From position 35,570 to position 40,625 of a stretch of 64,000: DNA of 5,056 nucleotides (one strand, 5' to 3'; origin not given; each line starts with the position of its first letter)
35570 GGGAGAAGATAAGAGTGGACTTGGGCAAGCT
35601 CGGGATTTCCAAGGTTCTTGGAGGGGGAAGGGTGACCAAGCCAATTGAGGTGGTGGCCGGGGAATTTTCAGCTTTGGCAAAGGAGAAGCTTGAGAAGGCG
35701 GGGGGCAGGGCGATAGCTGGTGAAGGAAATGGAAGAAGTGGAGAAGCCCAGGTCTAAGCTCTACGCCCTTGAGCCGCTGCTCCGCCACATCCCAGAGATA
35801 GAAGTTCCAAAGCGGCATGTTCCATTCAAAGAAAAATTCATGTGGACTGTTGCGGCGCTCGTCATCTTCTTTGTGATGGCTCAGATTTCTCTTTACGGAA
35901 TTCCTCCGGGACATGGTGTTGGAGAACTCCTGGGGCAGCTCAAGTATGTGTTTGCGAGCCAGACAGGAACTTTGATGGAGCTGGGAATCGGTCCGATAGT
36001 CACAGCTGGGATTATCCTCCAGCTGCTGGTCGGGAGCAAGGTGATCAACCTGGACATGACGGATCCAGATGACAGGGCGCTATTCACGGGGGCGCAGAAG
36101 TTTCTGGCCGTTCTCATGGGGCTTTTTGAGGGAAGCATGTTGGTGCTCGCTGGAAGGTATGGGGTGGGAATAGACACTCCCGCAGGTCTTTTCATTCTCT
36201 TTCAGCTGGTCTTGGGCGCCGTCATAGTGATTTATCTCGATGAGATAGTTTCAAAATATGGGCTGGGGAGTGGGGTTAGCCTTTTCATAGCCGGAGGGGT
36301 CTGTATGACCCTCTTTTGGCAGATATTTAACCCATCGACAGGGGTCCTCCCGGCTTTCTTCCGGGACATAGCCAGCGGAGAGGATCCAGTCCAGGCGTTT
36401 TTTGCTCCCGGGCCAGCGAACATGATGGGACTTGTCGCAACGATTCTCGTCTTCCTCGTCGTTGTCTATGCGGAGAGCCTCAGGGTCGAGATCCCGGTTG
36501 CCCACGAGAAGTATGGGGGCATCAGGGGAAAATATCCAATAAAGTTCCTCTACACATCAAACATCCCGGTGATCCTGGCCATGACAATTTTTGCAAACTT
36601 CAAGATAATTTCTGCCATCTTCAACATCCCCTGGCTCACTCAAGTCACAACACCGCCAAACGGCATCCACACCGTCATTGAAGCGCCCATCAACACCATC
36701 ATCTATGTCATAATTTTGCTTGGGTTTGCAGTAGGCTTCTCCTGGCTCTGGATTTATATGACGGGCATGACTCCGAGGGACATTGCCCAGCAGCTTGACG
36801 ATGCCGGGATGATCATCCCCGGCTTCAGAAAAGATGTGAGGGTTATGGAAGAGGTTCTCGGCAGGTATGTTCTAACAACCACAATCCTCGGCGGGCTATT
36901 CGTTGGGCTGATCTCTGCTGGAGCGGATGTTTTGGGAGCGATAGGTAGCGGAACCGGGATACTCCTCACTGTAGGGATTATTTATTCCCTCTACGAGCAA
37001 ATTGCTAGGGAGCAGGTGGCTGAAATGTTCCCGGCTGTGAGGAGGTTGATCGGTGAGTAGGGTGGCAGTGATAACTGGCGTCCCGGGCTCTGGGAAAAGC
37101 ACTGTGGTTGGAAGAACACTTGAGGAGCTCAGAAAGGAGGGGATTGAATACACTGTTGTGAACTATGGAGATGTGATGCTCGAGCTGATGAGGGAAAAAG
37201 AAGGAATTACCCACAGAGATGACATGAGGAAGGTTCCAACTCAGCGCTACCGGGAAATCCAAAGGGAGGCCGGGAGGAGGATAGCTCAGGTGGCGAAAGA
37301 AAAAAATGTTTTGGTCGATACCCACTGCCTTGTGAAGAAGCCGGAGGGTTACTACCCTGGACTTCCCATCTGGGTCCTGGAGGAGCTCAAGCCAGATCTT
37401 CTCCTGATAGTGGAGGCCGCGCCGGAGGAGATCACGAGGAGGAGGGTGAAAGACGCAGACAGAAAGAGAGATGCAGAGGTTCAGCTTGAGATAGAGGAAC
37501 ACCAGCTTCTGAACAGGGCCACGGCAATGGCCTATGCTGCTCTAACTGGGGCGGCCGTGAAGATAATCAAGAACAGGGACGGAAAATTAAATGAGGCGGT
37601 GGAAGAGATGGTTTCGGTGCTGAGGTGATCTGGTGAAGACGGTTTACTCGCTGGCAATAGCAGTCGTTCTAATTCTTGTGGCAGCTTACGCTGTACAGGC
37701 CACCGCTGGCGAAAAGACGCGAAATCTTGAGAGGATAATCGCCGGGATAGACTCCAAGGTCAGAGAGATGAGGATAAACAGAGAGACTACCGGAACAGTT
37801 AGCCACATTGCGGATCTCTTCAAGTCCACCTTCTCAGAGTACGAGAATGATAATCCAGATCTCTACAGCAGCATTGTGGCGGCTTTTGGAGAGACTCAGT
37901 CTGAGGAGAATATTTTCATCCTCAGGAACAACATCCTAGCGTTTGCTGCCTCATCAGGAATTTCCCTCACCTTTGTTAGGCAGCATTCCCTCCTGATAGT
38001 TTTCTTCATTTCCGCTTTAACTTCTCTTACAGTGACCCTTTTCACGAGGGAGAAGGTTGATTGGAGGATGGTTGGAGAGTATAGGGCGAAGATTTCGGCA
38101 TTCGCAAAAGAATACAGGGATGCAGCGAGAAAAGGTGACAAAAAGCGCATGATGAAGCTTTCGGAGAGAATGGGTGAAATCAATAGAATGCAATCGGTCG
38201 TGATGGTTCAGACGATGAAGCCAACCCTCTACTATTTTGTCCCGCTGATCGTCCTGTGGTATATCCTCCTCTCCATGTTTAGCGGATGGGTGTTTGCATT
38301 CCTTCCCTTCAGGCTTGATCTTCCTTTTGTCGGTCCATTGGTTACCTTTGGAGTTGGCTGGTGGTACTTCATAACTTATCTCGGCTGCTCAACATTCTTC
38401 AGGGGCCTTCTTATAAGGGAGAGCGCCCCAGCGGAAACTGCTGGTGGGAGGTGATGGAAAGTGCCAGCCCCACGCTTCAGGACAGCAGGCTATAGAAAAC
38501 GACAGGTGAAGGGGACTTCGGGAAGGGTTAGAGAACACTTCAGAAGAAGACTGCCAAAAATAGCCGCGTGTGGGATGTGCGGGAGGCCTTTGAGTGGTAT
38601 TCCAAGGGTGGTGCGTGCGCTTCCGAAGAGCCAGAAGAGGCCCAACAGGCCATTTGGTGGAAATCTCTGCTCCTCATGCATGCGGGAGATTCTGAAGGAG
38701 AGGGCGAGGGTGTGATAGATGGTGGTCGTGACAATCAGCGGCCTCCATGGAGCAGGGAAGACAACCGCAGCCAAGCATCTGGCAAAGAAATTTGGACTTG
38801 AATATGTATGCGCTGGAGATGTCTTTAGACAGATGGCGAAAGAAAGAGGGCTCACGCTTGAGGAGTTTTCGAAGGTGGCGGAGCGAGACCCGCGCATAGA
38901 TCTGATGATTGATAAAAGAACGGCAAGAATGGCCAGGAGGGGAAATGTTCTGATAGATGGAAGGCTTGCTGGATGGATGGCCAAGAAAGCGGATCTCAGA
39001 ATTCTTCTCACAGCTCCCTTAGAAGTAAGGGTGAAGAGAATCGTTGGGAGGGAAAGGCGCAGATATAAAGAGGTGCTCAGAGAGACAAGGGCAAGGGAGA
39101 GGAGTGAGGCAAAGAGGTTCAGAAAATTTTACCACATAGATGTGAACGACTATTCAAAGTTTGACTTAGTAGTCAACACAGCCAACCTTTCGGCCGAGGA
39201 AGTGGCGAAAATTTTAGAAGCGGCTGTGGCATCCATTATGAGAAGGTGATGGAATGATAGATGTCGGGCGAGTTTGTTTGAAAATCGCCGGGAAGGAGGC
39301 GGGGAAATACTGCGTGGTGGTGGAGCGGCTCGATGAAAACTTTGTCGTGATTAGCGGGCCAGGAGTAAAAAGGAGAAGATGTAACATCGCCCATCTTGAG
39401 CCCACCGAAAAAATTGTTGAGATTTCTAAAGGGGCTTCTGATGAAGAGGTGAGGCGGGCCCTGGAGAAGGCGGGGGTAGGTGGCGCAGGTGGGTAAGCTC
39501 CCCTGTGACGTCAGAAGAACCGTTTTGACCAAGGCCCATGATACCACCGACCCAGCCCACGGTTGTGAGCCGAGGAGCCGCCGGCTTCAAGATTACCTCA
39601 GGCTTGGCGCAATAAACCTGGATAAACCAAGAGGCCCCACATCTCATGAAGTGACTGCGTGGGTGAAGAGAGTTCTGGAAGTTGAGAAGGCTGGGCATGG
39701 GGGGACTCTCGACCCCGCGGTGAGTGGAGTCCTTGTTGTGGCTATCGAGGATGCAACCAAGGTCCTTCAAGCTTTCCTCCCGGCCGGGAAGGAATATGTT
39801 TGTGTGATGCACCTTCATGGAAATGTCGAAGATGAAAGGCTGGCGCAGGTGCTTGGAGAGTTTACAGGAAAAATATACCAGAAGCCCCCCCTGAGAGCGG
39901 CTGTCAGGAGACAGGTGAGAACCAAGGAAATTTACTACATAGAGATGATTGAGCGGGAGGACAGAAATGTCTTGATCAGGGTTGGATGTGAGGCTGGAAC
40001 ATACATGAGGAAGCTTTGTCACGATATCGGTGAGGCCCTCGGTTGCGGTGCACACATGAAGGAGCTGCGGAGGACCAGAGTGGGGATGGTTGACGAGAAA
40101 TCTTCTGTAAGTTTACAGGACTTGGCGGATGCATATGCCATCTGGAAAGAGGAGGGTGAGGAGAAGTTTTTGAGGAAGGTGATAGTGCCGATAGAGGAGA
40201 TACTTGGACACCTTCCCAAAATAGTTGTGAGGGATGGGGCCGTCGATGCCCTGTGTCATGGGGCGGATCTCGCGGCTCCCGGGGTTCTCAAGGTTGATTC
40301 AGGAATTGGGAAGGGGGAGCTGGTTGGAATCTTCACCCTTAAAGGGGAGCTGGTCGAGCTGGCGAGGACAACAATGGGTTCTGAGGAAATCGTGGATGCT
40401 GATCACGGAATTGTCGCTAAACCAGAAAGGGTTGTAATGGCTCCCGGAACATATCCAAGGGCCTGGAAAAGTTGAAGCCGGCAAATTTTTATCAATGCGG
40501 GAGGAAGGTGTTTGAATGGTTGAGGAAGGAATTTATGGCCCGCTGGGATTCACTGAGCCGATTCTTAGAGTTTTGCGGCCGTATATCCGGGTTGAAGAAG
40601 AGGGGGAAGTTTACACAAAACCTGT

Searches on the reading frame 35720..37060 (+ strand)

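Call 11: search_protein_families(library=pfam, proteins=[window:35720-37060:+], max_evalue=0.001)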
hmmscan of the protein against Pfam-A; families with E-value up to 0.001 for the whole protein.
window:35720-37060:+ (446 aa): 2 families
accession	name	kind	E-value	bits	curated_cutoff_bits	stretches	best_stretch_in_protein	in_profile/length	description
PF00344.25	SecY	-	4.5e-69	233.6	32.2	1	84-425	1-306/306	SecY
PF10559.14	Plug_translocon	-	3e-07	30.5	22.1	1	48-83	1-35/35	Plug domain of Sec61p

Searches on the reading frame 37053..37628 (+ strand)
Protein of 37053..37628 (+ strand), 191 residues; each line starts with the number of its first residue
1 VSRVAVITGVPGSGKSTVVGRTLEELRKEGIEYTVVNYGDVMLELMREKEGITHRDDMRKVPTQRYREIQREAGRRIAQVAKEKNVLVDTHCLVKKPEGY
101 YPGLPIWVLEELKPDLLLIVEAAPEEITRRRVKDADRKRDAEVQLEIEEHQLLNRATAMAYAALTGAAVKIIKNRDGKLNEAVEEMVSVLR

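Call 11: search_protein_families(library=pfam, proteins=[window:37053-37628:+], max_evalue=0.001)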
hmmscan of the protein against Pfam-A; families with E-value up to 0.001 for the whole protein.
window:37053-37628:+ (191 aa): 9 families
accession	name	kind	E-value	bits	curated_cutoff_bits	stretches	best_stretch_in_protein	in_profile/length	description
PF13207.12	AAA_17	-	1.6e-38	132.5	27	1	8-143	1-131/136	AAA domain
PF13238.12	AAA_18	-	2.7e-08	34.7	29.4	1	6-142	2-119/128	AAA domain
PF13671.12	AAA_33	-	3.3e-06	27.9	27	1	5-151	2-132/143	AAA domain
PF13521.12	AAA_28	-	1.8e-05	25.5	27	1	6-94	3-85/164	AAA domain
PF03266.21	NTPase_1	-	3.6e-05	24.1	23.9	1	6-33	3-30/168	NTPase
PF13191.12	AAA_16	-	8.8e-05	23.5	32.6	1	3-52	25-64/167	AAA ATPase domain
PF03308.22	MeaB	-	0.00024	20.7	23.1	1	4-36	35-67/273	Methylmalonyl Co-A mutase-associated GTPase MeaB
PF20720.3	nSTAND3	-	0.00035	20.7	27.2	1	3-58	18-74/155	Novel STAND NTPase 3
PF08433.16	KTI12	-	0.00035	20.6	22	1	6-73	5-68/271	Chromatin associated protein KTI12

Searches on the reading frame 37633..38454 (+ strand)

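Call 11: search_protein_families(library=pfam, proteins=[window:37633-38454:+], max_evalue=0.001)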
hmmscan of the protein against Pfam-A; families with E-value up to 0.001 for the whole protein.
window:37633-38454:+ (273 aa): 1 family
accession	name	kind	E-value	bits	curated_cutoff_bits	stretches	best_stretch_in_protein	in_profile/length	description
PF01956.21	EMC3_TMCO1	-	1e-16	61.6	27.1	1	121-260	17-165/169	Integral membrane protein EMC3/TMCO1-like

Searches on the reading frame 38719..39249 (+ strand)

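Call 11: search_protein_families(library=pfam, proteins=[window:38719-39249:+], max_evalue=0.001)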
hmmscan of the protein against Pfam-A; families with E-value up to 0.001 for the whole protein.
window:38719-39249:+ (176 aa): 11 families
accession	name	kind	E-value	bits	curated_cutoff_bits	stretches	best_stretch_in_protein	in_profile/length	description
PF13189.12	Cytidylate_kin2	-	2e-26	93.7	28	1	3-155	1-175/176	Cytidylate kinase-like family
PF13207.12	AAA_17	-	4e-21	76.2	27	1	8-115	2-127/136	AAA domain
PF13238.12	AAA_18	-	1.1e-16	61.9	29.4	1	4-119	1-119/128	AAA domain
PF02224.24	Cytidylate_kin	-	4.1e-12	46.7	26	2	57-166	95-205/211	Cytidylate kinase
PF13671.12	AAA_33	-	2.3e-07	31.6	27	1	3-129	1-138/143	AAA domain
PF13521.12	AAA_28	-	2.8e-06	28.1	27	1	4-74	2-71/164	AAA domain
PF00406.28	ADK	-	9.4e-06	26.3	26.8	1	7-49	2-44/151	Adenylate kinase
PF20720.3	nSTAND3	-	4.9e-05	23.5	27.2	0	3-25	19-41/155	Novel STAND NTPase 3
PF01202.28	SKI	-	7.3e-05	23.4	22.1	0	11-36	2-27/159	Shikimate kinase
PF02223.23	Thymidylate_kin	-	9.9e-05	22.5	27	0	6-25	1-20/185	Thymidylate kinase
PF03668.21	RapZ-like_N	-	0.00061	20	25.4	0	1-170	1-154/158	RapZ-like N-terminal domain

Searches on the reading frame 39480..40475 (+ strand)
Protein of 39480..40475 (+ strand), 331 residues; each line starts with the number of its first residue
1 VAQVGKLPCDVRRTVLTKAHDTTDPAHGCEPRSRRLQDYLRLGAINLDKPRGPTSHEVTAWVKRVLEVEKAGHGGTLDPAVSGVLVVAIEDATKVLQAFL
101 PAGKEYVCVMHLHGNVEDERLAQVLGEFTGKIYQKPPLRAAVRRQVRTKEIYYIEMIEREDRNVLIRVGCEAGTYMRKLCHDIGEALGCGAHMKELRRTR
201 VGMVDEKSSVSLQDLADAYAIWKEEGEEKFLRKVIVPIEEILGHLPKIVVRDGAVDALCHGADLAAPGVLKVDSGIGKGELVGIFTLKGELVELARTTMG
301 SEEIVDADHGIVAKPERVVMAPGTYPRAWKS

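Call 11: search_protein_families(library=pfam, proteins=[window:39480-40475:+], max_evalue=0.001)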
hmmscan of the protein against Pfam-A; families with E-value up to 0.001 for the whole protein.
window:39480-40475:+ (331 aa): 5 families
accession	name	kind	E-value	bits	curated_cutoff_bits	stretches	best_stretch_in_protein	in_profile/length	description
PF16198.10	TruB_C_2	-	1.3e-28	99.3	29.3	1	177-242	1-65/66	tRNA pseudouridylate synthase B C-terminal domain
PF01509.24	TruB_N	-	4.2e-26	92.5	27.3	2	63-116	1-54/149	TruB family pseudouridylate synthase (N terminal domain)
PF01472.26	PUA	-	3.2e-20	72.3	24.8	1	246-318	1-73/74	PUA domain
PF08068.17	DKCLD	-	1.5e-16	60.6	27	1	13-58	12-57/58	DKCLD (NUC011) domain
PF21238.2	Pus10_C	-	4.1e-09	36.8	27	1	87-181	107-203/232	Pus10, C-terminal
